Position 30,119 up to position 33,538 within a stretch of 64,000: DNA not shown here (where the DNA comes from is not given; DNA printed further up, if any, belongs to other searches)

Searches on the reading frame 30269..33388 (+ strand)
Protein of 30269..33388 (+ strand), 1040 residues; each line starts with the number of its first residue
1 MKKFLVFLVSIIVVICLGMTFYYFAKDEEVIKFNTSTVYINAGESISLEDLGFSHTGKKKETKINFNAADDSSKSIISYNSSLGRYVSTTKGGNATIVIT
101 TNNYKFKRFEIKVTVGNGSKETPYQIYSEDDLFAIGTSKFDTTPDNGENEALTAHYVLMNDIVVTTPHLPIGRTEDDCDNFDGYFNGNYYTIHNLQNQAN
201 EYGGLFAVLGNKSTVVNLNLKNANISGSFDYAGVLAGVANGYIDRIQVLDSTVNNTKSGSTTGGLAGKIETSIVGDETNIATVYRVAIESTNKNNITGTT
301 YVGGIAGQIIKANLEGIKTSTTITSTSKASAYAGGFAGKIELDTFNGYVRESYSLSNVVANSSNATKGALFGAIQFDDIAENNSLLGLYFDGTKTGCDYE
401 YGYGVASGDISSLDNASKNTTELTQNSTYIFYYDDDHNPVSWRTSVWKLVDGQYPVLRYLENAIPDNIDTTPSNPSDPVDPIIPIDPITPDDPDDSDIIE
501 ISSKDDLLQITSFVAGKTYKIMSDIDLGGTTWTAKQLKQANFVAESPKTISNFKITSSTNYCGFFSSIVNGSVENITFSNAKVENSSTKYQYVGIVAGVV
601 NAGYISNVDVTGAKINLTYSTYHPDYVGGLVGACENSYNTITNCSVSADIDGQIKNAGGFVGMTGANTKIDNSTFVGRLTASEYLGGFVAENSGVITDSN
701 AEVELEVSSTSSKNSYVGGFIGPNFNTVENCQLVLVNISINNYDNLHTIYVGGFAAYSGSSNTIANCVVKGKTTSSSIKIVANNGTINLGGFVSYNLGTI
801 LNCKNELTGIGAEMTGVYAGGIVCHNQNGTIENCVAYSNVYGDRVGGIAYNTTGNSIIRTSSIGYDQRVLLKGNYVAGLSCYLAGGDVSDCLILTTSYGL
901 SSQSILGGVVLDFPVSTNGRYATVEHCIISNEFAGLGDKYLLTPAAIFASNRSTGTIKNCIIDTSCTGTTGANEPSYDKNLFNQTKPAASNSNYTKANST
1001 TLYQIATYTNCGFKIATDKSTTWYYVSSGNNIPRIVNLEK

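Call 6: search_protein_families(library=pfam, proteins=[window:30269-33388:+], max_evalue=0.01)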
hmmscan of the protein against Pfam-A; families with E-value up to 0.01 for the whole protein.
window:30269-33388:+ (1040 aa): 1 family
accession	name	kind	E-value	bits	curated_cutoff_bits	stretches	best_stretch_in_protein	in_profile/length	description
PF07581.17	Glug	-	1e-08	35.4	20.5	1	816-836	2-23/28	The GLUG motif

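Call 12: search_protein_families(library=ncbifam, proteins=[window:30269-33388:+], max_evalue=0.1)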
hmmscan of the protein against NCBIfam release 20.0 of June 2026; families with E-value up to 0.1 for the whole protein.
window:30269-33388:+ (1040 aa): 2 families
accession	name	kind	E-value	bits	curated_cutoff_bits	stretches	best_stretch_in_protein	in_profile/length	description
NF052426.1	TransRegMSMEG_1198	equivalog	0.017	14.7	300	1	255-306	147-195/236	MSMEG_1198 family transcriptional regulator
NF052517.1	SpGerGerXC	equivalog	0.087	12.2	500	0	511-545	216-251/300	spore germination protein GerXC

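Call 22: find_homologous_proteins(query=A1, max_evalue=1e-10)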
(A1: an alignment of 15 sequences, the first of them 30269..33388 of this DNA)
Query A1 (15 sequences) (1040 aa, profile of the alignment): 735 proteins with E <= 1e-10 among 8000 candidates; the best 120 are listed.
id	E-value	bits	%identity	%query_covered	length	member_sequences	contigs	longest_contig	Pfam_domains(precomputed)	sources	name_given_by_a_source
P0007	0.0e+0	1247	55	100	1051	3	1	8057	-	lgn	-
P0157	0.0e+0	1243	100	100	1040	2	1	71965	PF07581.18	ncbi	-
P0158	0.0e+0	1231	91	100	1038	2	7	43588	PF07581.18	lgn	-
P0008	0.0e+0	1193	45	100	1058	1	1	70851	-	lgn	-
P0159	0.0e+0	1189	85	100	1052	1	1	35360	PF05342.20,PF07581.18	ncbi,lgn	-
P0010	0.0e+0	1179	42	100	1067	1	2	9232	-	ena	-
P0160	0.0e+0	1164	44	100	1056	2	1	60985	-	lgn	-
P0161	0.0e+0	1151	34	99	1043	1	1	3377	PF05342.20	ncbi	ncbi:MAG: hypothetical protein ACLRFE_04600 [Clostridia bacterium]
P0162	0.0e+0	1146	30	98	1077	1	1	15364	-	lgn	-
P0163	0.0e+0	1138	61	100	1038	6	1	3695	PF07581.18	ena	-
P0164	0.0e+0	1133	60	100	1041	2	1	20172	PF07581.18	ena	-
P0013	0.0e+0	1133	40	99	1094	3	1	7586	-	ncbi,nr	ncbi:MAG: hypothetical protein IJX26_03455 [Clostridia bacterium]|nr:hypothetical protein [Clostridi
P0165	0.0e+0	1129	33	99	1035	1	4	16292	PF05342.20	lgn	-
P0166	0.0e+0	1126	42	100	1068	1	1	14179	-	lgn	-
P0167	0.0e+0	1119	63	100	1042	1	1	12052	PF05342.20,PF07581.18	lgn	-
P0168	0.0e+0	1115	59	100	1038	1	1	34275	PF07581.18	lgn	-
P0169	0.0e+0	1100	41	100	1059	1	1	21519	PF07581.18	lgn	-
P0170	0.0e+0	1098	41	100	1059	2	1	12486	PF07581.18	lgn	-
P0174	0.0e+0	1093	41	100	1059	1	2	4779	PF07581.18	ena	-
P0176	0.0e+0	1088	42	100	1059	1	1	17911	PF07581.18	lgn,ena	-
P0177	0.0e+0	1084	55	100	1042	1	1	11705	PF07581.18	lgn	-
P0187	1.3e-248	846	31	89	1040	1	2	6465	-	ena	-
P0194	8.0e-231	787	38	84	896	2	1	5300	PF07581.18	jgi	-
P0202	1.8e-102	362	27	93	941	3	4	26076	PF07581.18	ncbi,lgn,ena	-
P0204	1.2e-100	356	26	80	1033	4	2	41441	PF07581.18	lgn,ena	-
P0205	7.9e-98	347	26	94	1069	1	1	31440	PF07581.18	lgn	-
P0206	9.2e-98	347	25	63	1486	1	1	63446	PF03793.25,PF07581.18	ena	-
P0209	1.3e-92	330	25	76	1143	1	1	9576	PF07581.18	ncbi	-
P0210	1.4e-89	320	25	92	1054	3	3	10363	PF07581.18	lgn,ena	-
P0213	5.2e-87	311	26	32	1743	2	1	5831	PF05342.20,PF18998.7,PF07581.18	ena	-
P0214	6.0e-85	304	25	81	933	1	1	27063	PF07581.18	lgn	-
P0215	5.2e-84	301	26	21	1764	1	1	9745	PF07581.18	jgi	jgi:hypothetical protein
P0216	1.2e-83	300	25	89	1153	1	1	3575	PF07581.18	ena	-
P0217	1.9e-82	296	29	32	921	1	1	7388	PF07581.18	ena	-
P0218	4.7e-81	291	26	82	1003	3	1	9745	PF07581.18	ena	-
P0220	4.4e-80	288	26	21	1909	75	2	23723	PF07581.18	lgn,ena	-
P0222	7.5e-78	281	25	67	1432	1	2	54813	PF00404.25,PF03793.25,PF07581.18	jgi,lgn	jgi:hypothetical protein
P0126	1.6e-73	266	26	67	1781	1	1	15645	PF07581.18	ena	-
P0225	1.0e-70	257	29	26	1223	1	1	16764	PF07581.18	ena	-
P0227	1.6e-67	247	24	74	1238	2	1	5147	PF07581.18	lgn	-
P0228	3.1e-67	246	28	28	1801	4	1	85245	PF07581.18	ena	-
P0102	9.4e-66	241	34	14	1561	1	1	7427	PF09479.17,PF07581.18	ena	-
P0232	4.4e-61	225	29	25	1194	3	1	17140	PF05342.20,PF07581.18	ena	-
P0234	8.5e-61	224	24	59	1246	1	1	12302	PF05342.20,PF07581.18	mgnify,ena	mgnify:CR=1 FL=1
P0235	4.5e-60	222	24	71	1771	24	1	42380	PF07523.19,PF07581.18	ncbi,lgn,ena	-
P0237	2.2e-58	216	24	39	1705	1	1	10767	PF18998.7,PF07581.18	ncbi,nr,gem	ncbi:MAG: hypothetical protein FWG83_07235 [Oscillospiraceae bacterium]|nr:hypothetical protein [Osc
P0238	4.3e-57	212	28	27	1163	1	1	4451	PF07581.18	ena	-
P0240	6.9e-55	205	30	35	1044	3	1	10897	PF18657.7,PF07581.18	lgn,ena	-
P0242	1.3e-54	204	24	46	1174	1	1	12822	PF12733.14,PF07581.18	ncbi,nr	ncbi:MAG: cadherin-like beta sandwich domain-containing protein, partial [Clostridiales bacterium]|n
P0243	4.8e-54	202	27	33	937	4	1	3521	PF07581.18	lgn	-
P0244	5.2e-54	202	27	17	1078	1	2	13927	PF05342.20,PF07581.18,PF00395.26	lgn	-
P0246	1.6e-53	200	38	11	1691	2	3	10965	PF13306.13,PF04205.20,PF07581.18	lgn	-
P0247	1.8e-53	200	31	21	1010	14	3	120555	PF07581.18,PF00395.26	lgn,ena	-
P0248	3.1e-53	199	25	41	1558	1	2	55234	PF13306.13,PF00404.25,PF07581.18,PF02368.25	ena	-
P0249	3.9e-53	199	25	41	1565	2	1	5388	PF13306.13,PF00404.25,PF07581.18,PF02368.25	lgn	-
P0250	4.5e-53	199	25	41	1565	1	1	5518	PF13306.13,PF00404.25,PF07581.18,PF02368.25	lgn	-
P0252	6.7e-53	198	26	37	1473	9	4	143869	PF21764.4,PF26182.1,PF02494.23,PF07581.18,PF22359.3,PF02368.25,PF26918.1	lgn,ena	-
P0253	7.7e-53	198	27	31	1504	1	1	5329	PF26182.1,PF02494.23,PF07581.18,PF22359.3,PF02368.25,PF26918.1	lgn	-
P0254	8.8e-53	198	28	26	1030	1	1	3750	PF18657.7,PF07581.18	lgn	-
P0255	9.6e-53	198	30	29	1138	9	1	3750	PF05342.20,PF07581.18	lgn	-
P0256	1.1e-52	197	26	41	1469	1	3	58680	PF13306.13,PF00404.25,PF07581.18,PF02368.25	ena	-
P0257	2.1e-52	196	25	55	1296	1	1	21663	PF11974.15,PF17802.8,PF07581.18,PF13620.13,PF22904.4,PF17210.10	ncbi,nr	ncbi:MAG: hypothetical protein HFJ41_02285, partial [Clostridia bacterium]|nr:hypothetical protein [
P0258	2.2e-52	196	26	33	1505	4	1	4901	PF13306.13,PF00404.25,PF07581.18,PF02368.25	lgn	-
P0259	3.0e-52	196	28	27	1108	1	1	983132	PF03793.25,PF07581.18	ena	-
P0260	3.7e-52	196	24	41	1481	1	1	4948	PF13306.13,PF00404.25,PF07581.18,PF02368.25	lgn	-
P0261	4.0e-52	196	27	33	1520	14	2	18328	PF13306.13,PF00404.25,PF07581.18,PF02368.25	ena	-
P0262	5.3e-52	195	26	33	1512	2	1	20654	PF13306.13,PF00404.25,PF07581.18,PF02368.25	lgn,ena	-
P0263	5.9e-52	195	25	41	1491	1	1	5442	PF13306.13,PF00404.25,PF07581.18,PF02368.25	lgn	-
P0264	8.4e-52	194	26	32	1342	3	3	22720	PF07581.18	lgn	-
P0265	1.2e-51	194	25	41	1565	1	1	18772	PF13306.13,PF00404.25,PF07581.18,PF02368.25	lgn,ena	-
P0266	1.3e-51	194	29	28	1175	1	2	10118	PF05342.20,PF07581.18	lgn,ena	-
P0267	1.8e-51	193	29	21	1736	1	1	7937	PF04205.20,PF06750.19,PF07581.18,PF00395.26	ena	-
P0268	3.2e-51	193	28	23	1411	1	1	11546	PF00404.25,PF07581.18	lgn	-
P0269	4.1e-51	192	26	36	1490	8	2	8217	PF00404.25,PF18676.7,PF07581.18,PF20578.5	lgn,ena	-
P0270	6.7e-51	192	28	33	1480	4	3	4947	PF13306.13,PF00404.25,PF07581.18,PF02368.25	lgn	-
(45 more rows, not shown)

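Call 30: find_encoding_contigs(protein=P0157, flank=10000, max_places=4)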
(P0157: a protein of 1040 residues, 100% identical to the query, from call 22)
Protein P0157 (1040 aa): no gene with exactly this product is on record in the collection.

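Call 33: find_related_loci(query=A2, collection=genome_contigs, flank=10000)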
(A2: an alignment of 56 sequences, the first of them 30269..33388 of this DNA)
Query A2 (1040 aa) in genome_contigs; peptide patterns used: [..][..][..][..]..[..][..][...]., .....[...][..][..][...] (x = any residue, [..] = any of these).
600 stretches matched a pattern (row limit reached: there are more); 49 encode a relative of the query (tblastn E <= 1e-3); 49 distinct loci.
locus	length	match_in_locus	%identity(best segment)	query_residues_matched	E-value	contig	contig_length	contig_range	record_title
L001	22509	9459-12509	35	1-1034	4e-148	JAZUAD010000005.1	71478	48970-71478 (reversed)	MAG: Candidatus Onthoplasma sp. isolate T1900045322_YK20190011.MAGScoT_cleanbin_000035 SGB_6373_k141_2044507, whole geno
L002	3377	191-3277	34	1-1034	3e-143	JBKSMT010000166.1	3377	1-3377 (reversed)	MAG: Clostridia bacterium isolate KA0021_177 k141_2177776, whole genome shotgun sequence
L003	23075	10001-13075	33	1-1034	4e-129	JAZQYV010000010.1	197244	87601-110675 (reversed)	MAG: Candidatus Onthoplasma sp. isolate T1900045159_TC20190153.MAGScoT_cleanbin_000019 SGB_5016_k141_1870349, whole geno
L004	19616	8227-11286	32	1-1025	4e-117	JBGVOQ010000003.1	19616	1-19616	MAG: Candidatus Onthoplasma sp. isolate fecal_MAG_207 fecal_MAG_207_contig_0003, whole genome shotgun sequence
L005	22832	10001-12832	31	1-928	1e-86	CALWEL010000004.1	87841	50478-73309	MAG: uncultured Clostridia bacterium isolate BRZ_AM__bin38 genome assembly, contig: BRZ_AM__NODE_323_length_87841_cov_8.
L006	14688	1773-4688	30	1-964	3e-85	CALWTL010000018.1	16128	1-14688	MAG: uncultured Clostridia bacterium isolate BRZ_CE__bin15 genome assembly, contig: BRZ_CE__NODE_4783_length_16128_cov_5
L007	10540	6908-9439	30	1-878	1e-76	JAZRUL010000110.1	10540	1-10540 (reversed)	MAG: Candidatus Onthoplasma sp. isolate T1900045336_YK20190025.MAGScoT_cleanbin_000089 SGB_6613_k141_1652935, whole geno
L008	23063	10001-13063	35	1-1038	1e-143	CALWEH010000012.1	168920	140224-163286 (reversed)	MAG: uncultured Clostridia bacterium isolate E14__bin63 genome assembly, contig: E14__k127_1976075, whole genome shotgun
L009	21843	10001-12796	31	1-940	6e-75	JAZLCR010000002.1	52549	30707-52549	MAG: Candidatus Onthoplasma sp. isolate T1900045048_TC20190041.MAGScoT_cleanbin_000033 SGB_4510_k141_4301877, whole geno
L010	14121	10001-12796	30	1-940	7e-75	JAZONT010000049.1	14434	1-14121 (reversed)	MAG: Candidatus Onthoplasma sp. isolate T1900045635_YK20190329.MAGScoT_cleanbin_000055 SGB_8091_k141_1857718, whole geno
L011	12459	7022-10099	29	1-1011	3e-74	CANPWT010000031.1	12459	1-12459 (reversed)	MAG: uncultured Clostridia bacterium isolate Lapin-005__bin102 genome assembly, contig: Lapin-005__NODE_6945_length_1245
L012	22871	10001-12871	29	4-928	5e-69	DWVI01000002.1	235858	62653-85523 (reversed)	MAG TPA_asm: Candidatus Onthoplasma faecipullorum isolate CHK191-42317 CHK191__C71051_L235858_SAMEA5754835, whole genome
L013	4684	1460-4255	28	1-940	1e-67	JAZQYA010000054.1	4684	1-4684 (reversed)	MAG: Candidatus Onthoplasma sp. isolate T1900045161_TC20190155.MAGScoT_cleanbin_000037 SGB_5065_k141_495469, whole genom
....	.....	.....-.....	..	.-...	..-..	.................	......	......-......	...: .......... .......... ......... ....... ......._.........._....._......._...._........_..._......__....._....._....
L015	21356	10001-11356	35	1-458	2e-66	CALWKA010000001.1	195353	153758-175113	MAG: uncultured Clostridia bacterium isolate BRZ_DD__bin44 genome assembly, contig: BRZ_DD__NODE_68_length_195353_cov_8.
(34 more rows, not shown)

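Call 34: predict_structure(alignment_id=A2)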
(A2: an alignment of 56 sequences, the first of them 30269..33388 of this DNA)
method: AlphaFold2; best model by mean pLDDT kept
length: 1040 residues; sequences in the alignment: 56
mean_pLDDT: 88.6   pTM: 0.57
mean pLDDT of the five models: 88.6, 88.4, 88.3, 87.3, 86.6
residues with pLDDT >= 90: 642; 70-90: 326; 50-70: 39; < 50: 33
segments of 3 or more residues with pLDDT < 50: 463-495
pLDDT, mean of each block of 10 residues (from residue 1): 81 85 66 81 84 79 80 84 84 84 80 86 90 89 74 92 94 88 94 92 96 95 95 97 96 95 97 68 95 89 97 94 89 95 82 93 88 80 80 83 79 72 86 79 86 85 40 29 29 63 96 91 97 93 96 95 95 97 89 97 95 93 92 90 98 95 94 98 97 98 90 88 97 97 89 96 95 95 94 98 97 97 97 98 98 95 95 98 95 98 96 86 96 96 92 93 93 88 85 92 91 91 81 86
secondary structure, 60 per line:
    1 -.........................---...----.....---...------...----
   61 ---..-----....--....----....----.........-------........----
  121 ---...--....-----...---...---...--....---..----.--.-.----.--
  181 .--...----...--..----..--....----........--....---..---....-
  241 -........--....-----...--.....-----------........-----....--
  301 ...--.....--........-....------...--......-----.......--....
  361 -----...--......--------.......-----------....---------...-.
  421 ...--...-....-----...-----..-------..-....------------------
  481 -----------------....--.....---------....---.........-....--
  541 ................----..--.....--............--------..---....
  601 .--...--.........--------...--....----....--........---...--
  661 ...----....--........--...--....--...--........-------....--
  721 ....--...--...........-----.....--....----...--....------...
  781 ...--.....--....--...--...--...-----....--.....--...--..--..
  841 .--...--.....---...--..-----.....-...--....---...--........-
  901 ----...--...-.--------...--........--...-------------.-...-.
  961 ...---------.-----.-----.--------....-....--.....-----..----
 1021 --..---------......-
elements in order (helices of 4 or more, strands of 3 or more residues): H2-26 E30-32 E37-41 E45-47 E54-56 H71-74 E77-80 E85-88 E93-101 E109-116 E124-126 H129-132 E155-158 E184-186 E191-193 E206-209 E214-221 E224-227 E236-239 E242-249 E252-255 E261-263 E266-270 E282-289 E295-298 E301-303 E306-310 E313-320 E322-325 E332-334 E337-342 E348-354 E357-360 E366-368 E371-376 E385-391 E403-406 E416-418 H420-423 E430-433 E439-441 H459-462 E498-501 H504-508 E518-521 E525-533 E535-538 E541-556 E565-569 E572-583 E597-601 E604-606 E609-617 E626-628 E631-634 E639-642 E645-652 E656-658 E661-663 E668-671 E674-681 E684-686 E689-692 E695-697 E700-707 E715-718 E721-724 E727-729 E732-742 E748-752 E755-758 E763-765 E768-771 E778-783 E786-790 E793-796 E799-801 E804-806 E809-811 E817-820 E823-827 E830-832 E839-841 E844-846 E849-853 E857-859 E869-873 E875-877 E880-883 E887-889 E892-899 E905-907 E910-912 E923-925 E928-935 E938-940 E956-958 E960-963 E994-997 H999-1002 H1005-1009 H1036-1039

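Call 37: fold_search(model_id=the predicted structure, library=pdb)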
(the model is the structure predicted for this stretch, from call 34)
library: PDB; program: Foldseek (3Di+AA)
matches with E <= 10: 698; with E <= 0.001: 1
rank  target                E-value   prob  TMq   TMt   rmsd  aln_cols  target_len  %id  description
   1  3n6z                  4.5e-04  1.00  0.23  0.65   5.8       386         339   17  Crystal structure of a putative immunoglobulin A1 protease (BACOVA_03286) from Bacteroides ovatus at 1.30 A resolution (released 2010-07-21)
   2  8bwk_C                1.2e-03  0.89  0.16  0.21  23.1       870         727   10  Metagenomic derived PL6 alginate lyase (released 2023-12-20)
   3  8bwk_B                1.8e-03  0.57  0.14  0.17  24.7       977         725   10  Metagenomic derived PL6 alginate lyase (released 2023-12-20)
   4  6xjb                  4.1e-03  0.99  0.15  0.13   9.7       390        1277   13  IgA1 Protease (released 2020-12-09)
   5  1ofm_A                4.3e-03  0.98  0.19  0.34  12.2       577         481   12  CRYSTAL STRUCTURE OF CHONDROITINASE B COMPLEXED TO CHONDROITIN 4-SULFATE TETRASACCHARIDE (released 2004-04-19)
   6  1dbg_A                5.3e-03  0.97  0.18  0.33  12.3       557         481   12  CRYSTAL STRUCTURE OF CHONDROITINASE B (released 2000-01-12)
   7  6e0v_A                1.1e-02  0.63  0.16  0.22  13.0       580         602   12  Apo crystal structure of the colanidase tailspike protein gp150 of Phage Phi92 (released 2019-07-17)
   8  5z9t_A                1.2e-02  0.95  0.17  0.31  12.7       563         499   10  a new PL6 alginate lyase complex with trisaccharide (released 2019-03-27)
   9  7xzd_A                1.3e-02  0.41  0.12  0.21  15.3       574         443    9  Mutant (F179A) of the N-terminal domain of fucoidan lyase FdlA (released 2022-09-28)
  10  3sze                  1.4e-02  0.33  0.15  0.16  28.3      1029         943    9  Crystal structure of the passenger domain of the E. coli autotransporter EspP (released 2011-10-12)
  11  9k4a_A                1.7e-02  0.87  0.17  0.24  13.0       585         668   10  Cryo-EM structure of depolymerase S2-4 from Klebsiella phage K64-1 (released 2026-03-25)
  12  4c2l_A                1.9e-02  0.72  0.13  0.25  13.8       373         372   16  Crystal structure of endo-xylogalacturonan hydrolase from Aspergillus tubingensis (released 2013-09-25)
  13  7w1c_A                2.0e-02  0.57  0.15  0.21  14.3       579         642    9  Crystal structure of Klebsiella pneumoniae K1 capsule-specific polysaccharide lyase in a P1 crystal form (released 2022-05-18)
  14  7o79                  2.0e-02  0.51  0.14  0.25  13.8       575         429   11  Structure of the PL6 family polysaccharide lyase Pedsa3628 from Pseudopedobacter saltans (released 2021-07-28)
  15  5j44_A                2.1e-02  0.18  0.12  0.13  29.2      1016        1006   10  Crystal structure of the Secreted Extracellular protein A (SepA) from Shigella flexneri (released 2017-04-12)
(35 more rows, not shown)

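Call 52: search_solved_structures(query=A2, max_evalue=0.1, show_alignments=2)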
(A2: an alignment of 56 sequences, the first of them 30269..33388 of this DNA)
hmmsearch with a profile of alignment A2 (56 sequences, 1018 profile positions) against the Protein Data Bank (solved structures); distinct sequences matched with E-value up to 0.1: 0.
